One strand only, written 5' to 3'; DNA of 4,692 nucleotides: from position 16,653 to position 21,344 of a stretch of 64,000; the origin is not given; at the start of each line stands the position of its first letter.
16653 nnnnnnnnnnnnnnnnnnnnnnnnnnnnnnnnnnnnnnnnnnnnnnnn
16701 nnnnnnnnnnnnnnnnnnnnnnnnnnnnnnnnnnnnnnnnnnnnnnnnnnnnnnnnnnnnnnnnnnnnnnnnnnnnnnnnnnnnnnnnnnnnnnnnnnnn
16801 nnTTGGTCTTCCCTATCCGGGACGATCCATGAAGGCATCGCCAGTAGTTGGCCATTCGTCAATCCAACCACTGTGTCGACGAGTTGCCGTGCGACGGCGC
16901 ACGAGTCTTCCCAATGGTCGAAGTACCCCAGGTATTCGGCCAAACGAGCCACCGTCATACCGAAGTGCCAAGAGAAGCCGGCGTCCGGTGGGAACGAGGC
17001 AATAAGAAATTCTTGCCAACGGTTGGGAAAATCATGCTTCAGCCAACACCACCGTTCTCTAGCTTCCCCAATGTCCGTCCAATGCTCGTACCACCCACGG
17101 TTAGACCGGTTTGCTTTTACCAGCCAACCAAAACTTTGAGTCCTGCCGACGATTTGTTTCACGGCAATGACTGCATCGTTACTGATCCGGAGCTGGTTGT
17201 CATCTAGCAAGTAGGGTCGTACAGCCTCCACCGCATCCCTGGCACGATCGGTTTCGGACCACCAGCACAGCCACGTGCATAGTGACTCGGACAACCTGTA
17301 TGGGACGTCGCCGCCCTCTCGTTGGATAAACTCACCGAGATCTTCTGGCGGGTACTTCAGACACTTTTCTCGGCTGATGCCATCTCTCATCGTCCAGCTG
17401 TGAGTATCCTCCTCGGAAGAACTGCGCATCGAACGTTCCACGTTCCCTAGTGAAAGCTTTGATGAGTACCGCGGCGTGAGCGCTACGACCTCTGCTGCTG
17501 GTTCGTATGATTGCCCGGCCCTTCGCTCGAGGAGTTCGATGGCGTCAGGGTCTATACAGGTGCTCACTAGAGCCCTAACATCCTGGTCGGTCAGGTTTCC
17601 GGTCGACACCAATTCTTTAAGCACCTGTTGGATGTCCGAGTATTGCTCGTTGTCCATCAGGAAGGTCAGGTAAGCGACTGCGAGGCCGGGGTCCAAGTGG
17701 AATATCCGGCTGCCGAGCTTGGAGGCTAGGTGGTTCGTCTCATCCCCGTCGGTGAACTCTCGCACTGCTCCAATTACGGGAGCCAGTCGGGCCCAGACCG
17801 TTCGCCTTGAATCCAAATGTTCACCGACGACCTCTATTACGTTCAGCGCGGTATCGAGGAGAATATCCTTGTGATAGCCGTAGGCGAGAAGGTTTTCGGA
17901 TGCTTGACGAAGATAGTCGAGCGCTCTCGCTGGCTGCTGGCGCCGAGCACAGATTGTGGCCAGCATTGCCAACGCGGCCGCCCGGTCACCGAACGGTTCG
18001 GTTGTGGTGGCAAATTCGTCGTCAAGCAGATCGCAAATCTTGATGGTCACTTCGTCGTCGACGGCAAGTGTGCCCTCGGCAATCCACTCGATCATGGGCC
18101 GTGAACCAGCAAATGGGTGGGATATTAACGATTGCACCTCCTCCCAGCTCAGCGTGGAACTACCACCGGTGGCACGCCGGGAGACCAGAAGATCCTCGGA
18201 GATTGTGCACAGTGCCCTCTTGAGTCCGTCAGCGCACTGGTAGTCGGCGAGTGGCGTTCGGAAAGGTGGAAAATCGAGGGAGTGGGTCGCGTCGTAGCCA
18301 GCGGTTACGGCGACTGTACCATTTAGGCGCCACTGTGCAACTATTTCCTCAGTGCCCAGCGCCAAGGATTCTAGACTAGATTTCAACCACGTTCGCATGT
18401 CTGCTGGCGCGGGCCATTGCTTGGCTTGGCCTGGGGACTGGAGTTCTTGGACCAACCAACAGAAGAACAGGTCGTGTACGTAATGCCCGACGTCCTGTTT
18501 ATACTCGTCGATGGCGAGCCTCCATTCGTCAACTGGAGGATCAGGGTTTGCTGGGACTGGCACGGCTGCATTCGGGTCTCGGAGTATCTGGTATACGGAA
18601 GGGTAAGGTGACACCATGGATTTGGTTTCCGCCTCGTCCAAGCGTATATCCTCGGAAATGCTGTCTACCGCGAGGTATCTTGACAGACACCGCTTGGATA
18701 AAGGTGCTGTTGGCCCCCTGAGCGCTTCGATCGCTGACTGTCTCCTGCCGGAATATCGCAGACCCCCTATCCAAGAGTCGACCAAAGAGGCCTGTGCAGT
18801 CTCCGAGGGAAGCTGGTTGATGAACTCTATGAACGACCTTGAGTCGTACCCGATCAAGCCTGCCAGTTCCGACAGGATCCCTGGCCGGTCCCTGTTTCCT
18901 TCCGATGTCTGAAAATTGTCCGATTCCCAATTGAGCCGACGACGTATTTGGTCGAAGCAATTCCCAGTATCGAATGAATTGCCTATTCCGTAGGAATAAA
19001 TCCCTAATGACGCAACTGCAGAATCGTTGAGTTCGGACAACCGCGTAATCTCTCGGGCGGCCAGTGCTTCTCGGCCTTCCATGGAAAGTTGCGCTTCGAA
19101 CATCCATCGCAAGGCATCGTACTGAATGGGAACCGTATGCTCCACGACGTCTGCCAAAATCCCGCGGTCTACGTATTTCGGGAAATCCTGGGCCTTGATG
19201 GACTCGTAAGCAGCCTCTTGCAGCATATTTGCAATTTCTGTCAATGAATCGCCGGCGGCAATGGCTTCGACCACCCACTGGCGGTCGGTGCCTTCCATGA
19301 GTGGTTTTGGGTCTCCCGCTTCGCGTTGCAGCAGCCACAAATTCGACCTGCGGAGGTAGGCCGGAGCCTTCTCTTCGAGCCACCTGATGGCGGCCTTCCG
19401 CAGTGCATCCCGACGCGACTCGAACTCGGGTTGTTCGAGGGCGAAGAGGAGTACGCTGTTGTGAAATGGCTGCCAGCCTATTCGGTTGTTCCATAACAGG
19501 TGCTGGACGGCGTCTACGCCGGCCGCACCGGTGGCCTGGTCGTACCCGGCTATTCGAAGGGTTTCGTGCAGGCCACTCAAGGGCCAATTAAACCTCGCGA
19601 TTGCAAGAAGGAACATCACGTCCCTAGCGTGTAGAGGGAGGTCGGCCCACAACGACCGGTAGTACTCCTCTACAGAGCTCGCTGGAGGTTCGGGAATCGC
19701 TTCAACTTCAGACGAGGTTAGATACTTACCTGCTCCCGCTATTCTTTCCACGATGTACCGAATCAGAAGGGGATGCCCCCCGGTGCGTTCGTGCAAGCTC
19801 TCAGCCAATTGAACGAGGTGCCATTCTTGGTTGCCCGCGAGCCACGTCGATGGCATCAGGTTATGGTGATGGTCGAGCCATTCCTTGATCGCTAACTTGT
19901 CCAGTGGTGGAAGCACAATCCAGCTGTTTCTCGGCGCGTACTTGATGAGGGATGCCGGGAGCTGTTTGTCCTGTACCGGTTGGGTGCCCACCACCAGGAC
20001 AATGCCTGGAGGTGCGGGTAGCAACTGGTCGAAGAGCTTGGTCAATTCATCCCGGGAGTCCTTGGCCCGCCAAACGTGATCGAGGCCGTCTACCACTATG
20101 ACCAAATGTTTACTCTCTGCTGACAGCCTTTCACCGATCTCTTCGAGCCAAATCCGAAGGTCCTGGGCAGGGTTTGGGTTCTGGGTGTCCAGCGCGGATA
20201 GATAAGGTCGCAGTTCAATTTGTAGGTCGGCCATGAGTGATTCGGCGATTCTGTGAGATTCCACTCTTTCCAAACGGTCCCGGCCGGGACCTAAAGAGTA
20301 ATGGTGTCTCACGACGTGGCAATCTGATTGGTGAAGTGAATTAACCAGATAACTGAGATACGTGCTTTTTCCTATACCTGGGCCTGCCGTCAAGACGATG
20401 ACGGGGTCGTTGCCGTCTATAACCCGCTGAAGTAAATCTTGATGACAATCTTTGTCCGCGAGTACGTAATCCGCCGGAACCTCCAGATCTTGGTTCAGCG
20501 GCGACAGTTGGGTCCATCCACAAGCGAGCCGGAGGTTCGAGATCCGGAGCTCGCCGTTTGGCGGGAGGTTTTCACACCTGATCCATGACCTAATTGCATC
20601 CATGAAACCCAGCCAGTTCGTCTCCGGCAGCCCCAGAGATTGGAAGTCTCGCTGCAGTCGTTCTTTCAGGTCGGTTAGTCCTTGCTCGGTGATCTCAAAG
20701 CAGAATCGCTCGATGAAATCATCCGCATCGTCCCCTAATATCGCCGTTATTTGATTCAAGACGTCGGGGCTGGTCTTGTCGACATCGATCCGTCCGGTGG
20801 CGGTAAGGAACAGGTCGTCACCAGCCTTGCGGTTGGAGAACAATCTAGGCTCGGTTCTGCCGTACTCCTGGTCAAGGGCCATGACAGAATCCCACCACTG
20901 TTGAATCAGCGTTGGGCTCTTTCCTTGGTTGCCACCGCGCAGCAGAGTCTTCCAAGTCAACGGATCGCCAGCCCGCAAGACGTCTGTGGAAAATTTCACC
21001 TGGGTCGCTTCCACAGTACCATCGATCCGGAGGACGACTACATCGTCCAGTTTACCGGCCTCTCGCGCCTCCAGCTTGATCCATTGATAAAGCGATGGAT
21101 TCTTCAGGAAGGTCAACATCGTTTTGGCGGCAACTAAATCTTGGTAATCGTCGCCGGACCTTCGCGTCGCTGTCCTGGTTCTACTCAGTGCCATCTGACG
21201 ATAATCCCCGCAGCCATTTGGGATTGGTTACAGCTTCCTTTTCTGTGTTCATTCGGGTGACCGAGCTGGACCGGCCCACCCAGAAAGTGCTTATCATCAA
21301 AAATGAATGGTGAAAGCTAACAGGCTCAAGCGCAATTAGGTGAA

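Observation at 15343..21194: Two-gene candidate antiviral STAND system: nuclease-NTPase-sensor protein (1464 aa) translationally coupled to an unknown 486-aa protein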

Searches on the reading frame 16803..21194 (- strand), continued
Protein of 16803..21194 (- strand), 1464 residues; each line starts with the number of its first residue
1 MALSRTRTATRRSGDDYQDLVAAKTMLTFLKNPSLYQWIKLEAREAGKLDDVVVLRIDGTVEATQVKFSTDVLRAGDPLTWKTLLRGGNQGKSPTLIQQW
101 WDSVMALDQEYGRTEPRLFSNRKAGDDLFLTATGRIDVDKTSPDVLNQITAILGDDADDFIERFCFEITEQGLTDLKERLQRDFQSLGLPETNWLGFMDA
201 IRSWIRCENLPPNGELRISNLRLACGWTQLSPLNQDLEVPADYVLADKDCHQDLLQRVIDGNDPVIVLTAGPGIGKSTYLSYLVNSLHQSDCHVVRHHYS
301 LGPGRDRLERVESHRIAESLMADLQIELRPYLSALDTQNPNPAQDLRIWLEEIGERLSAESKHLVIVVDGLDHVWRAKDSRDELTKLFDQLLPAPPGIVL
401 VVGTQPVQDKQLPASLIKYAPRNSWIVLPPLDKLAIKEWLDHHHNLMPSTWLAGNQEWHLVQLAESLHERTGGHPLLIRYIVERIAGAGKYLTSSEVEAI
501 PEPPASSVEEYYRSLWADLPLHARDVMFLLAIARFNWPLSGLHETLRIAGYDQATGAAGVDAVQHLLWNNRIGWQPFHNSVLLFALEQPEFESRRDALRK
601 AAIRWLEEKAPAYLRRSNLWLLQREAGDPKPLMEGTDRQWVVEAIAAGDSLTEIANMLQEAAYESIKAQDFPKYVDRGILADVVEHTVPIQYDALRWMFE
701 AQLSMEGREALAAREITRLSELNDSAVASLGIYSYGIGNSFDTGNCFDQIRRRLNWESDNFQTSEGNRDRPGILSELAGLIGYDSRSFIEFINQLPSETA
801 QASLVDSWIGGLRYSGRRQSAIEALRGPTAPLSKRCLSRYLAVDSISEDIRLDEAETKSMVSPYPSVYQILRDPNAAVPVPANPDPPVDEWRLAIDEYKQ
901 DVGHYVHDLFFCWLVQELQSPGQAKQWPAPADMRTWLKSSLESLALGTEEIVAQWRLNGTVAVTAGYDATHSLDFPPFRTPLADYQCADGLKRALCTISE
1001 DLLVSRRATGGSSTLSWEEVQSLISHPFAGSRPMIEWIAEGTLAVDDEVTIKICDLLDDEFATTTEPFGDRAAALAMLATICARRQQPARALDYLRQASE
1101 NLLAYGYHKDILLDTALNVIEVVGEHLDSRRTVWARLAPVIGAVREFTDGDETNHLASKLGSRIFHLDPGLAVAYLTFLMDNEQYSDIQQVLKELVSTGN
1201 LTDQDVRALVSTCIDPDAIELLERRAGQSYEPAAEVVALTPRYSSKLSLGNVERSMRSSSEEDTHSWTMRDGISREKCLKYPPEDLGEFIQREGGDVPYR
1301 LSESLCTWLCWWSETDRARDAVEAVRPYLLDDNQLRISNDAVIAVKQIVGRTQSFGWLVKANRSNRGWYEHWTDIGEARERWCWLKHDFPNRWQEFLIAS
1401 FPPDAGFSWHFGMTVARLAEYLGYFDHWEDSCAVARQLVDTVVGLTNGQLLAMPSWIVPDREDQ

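Call 80: search_protein_families(library=padloc, proteins=[L021:3567-9458:+, L016:6965-11386:+, L016:11386-12828:+], max_evalue=0.01)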
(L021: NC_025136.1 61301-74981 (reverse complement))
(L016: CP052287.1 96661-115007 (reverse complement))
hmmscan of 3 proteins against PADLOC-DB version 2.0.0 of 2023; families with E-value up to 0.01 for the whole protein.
L021:3567-9458:+ (1963 aa): 3 families
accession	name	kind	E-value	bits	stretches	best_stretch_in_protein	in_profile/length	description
PDLC02005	SAVED3--SAVED_PDDEXK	-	3.8e-08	30.3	1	12-114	19-124/483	-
PDLC00741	Effector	-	3.3e-06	23.9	1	12-112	19-127/489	Endonuclease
PDLC00737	Effector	-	8.3e-06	23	1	22-111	24-127/506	Endonuclease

L016:6965-11386:+ (1473 aa): 5 families
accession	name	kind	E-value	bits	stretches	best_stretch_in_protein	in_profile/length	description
PDLC01173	STAND_TPR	-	2.8e-07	27.2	1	256-370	111-222/1114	"Predicted ATPase fused to Xre-HTH and TPR repeats domain, associated with cas1-less I-E system in Streptomyces"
PDLC00741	Effector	-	1.6e-06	24.9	1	51-129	54-130/489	Endonuclease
PDLC03848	LmuA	-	1.9e-06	26.5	1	4-188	3-182/373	-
PDLC02159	Avs1b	-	4.2e-06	22.4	1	343-593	306-539/1924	-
PDLC04140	mad8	-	0.0028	15.2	1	268-360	27-139/314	mads_8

L016:11386-12828:+ (480 aa): 0 families

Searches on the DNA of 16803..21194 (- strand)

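Call 72: search_dna_similar(query=L016:6965-12828:+, collection=ecoli_genomes, mode=near, max_rows=10)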
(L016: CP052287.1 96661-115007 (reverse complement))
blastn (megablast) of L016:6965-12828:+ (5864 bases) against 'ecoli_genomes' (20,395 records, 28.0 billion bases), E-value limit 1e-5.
No match.
